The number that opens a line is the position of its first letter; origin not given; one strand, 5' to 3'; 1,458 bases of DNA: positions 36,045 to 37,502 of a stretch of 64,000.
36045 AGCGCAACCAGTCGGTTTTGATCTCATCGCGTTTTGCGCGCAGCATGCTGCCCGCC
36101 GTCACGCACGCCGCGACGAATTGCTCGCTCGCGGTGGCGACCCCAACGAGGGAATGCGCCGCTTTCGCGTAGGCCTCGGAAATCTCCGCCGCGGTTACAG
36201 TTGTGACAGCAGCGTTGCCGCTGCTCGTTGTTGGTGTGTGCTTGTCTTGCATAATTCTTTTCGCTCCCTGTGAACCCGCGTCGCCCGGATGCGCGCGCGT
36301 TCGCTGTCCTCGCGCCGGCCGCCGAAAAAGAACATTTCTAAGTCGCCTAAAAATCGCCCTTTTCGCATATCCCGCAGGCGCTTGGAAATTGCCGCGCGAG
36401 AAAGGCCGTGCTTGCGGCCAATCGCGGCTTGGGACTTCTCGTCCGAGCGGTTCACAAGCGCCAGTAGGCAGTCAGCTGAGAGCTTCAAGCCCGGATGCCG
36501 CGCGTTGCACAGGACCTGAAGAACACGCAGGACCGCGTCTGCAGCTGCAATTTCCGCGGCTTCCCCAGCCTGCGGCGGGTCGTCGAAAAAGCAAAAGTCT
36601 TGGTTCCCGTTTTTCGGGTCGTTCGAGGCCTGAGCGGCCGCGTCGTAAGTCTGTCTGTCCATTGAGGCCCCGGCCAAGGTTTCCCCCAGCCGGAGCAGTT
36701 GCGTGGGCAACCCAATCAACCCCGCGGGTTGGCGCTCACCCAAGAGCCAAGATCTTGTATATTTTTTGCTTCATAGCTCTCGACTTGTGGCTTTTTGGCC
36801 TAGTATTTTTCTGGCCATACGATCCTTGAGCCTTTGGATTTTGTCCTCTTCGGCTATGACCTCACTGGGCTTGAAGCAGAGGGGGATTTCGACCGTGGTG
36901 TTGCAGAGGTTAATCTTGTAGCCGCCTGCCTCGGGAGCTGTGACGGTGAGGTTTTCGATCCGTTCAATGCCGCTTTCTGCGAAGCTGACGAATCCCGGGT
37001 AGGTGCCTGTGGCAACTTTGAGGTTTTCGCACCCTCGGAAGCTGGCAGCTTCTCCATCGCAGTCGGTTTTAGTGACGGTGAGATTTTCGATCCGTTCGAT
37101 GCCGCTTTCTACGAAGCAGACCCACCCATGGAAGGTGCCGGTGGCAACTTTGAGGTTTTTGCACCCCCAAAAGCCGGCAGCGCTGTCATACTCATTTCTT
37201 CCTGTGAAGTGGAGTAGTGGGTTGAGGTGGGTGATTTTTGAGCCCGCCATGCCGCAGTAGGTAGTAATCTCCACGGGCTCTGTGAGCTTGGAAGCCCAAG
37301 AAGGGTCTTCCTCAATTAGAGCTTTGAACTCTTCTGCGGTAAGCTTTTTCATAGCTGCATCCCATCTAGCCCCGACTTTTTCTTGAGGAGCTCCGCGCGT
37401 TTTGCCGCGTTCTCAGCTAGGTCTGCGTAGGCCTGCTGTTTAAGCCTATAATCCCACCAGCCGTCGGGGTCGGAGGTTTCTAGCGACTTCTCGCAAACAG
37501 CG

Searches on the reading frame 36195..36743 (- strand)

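Call 3: search_protein_families(library=pfam, proteins=[window:36195-36743:-], max_evalue=1)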
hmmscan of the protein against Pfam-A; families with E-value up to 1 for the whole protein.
window:36195-36743:- (182 aa): 4 families
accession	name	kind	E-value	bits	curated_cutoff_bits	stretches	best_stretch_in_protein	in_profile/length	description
PF12802.13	MarR_2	-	0.00042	20.9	27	1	92-131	9-49/61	MarR family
PF13404.12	HTH_AsnC-type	-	0.017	15.3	27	1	104-127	19-42/42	AsnC-type helix-turn-helix domain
PF13463.12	HTH_27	-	0.021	15.5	22.2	1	90-132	5-48/68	Winged helix DNA-binding domain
PF13518.12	HTH_28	-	0.026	15.1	25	1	101-131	12-41/52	Helix-turn-helix domain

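Call 4: search_protein_families(library=padloc, proteins=[window:36195-36743:-], max_evalue=1)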
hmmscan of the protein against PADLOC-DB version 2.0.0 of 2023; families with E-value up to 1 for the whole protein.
window:36195-36743:- (182 aa): 0 families

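Call 5: search_protein_families(library=ncbifam, proteins=[window:36195-36743:-], max_evalue=1)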
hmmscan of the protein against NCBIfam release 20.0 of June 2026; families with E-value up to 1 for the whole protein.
window:36195-36743:- (182 aa): 2 families
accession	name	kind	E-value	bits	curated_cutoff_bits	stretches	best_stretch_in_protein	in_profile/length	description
TIGR04111.1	BcepMu_gp16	hypoth_equivalog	0.084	12.8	34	1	103-131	14-42/55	phage-associated protein, BcepMu gp16 family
NF008848.0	PRK11886.1-3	equivalog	0.094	11.7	362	1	92-128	5-41/319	bifunctional biotin--[acetyl-CoA-carboxylase] ligase/biotin operon repressor BirA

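Call 69: search_protein_families(library=phrogs, proteins=[window:36195-36743:-], max_evalue=0.01)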
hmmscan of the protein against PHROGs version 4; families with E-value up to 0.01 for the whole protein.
window:36195-36743:- (182 aa): 0 families

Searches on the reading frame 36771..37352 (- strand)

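Call 3: search_protein_families(library=pfam, proteins=[window:36771-37352:-], max_evalue=1)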
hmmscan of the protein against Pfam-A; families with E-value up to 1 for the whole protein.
window:36771-37352:- (193 aa): 1 family
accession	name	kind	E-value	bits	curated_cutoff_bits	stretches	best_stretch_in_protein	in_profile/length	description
PF09999.14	DUF2240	-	0.11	12.6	22.3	1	142-182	56-97/144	Uncharacterized protein conserved in archaea (DUF2240)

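Call 4: search_protein_families(library=padloc, proteins=[window:36771-37352:-], max_evalue=1)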
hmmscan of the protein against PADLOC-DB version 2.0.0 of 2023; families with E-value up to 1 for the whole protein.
window:36771-37352:- (193 aa): 0 families

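Call 5: search_protein_families(library=ncbifam, proteins=[window:36771-37352:-], max_evalue=1)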
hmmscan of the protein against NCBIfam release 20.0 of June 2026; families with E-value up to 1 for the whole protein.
window:36771-37352:- (193 aa): 0 families

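Call 69: search_protein_families(library=phrogs, proteins=[window:36771-37352:-], max_evalue=0.01)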
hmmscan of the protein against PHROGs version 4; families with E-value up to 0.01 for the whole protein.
window:36771-37352:- (193 aa): 0 families
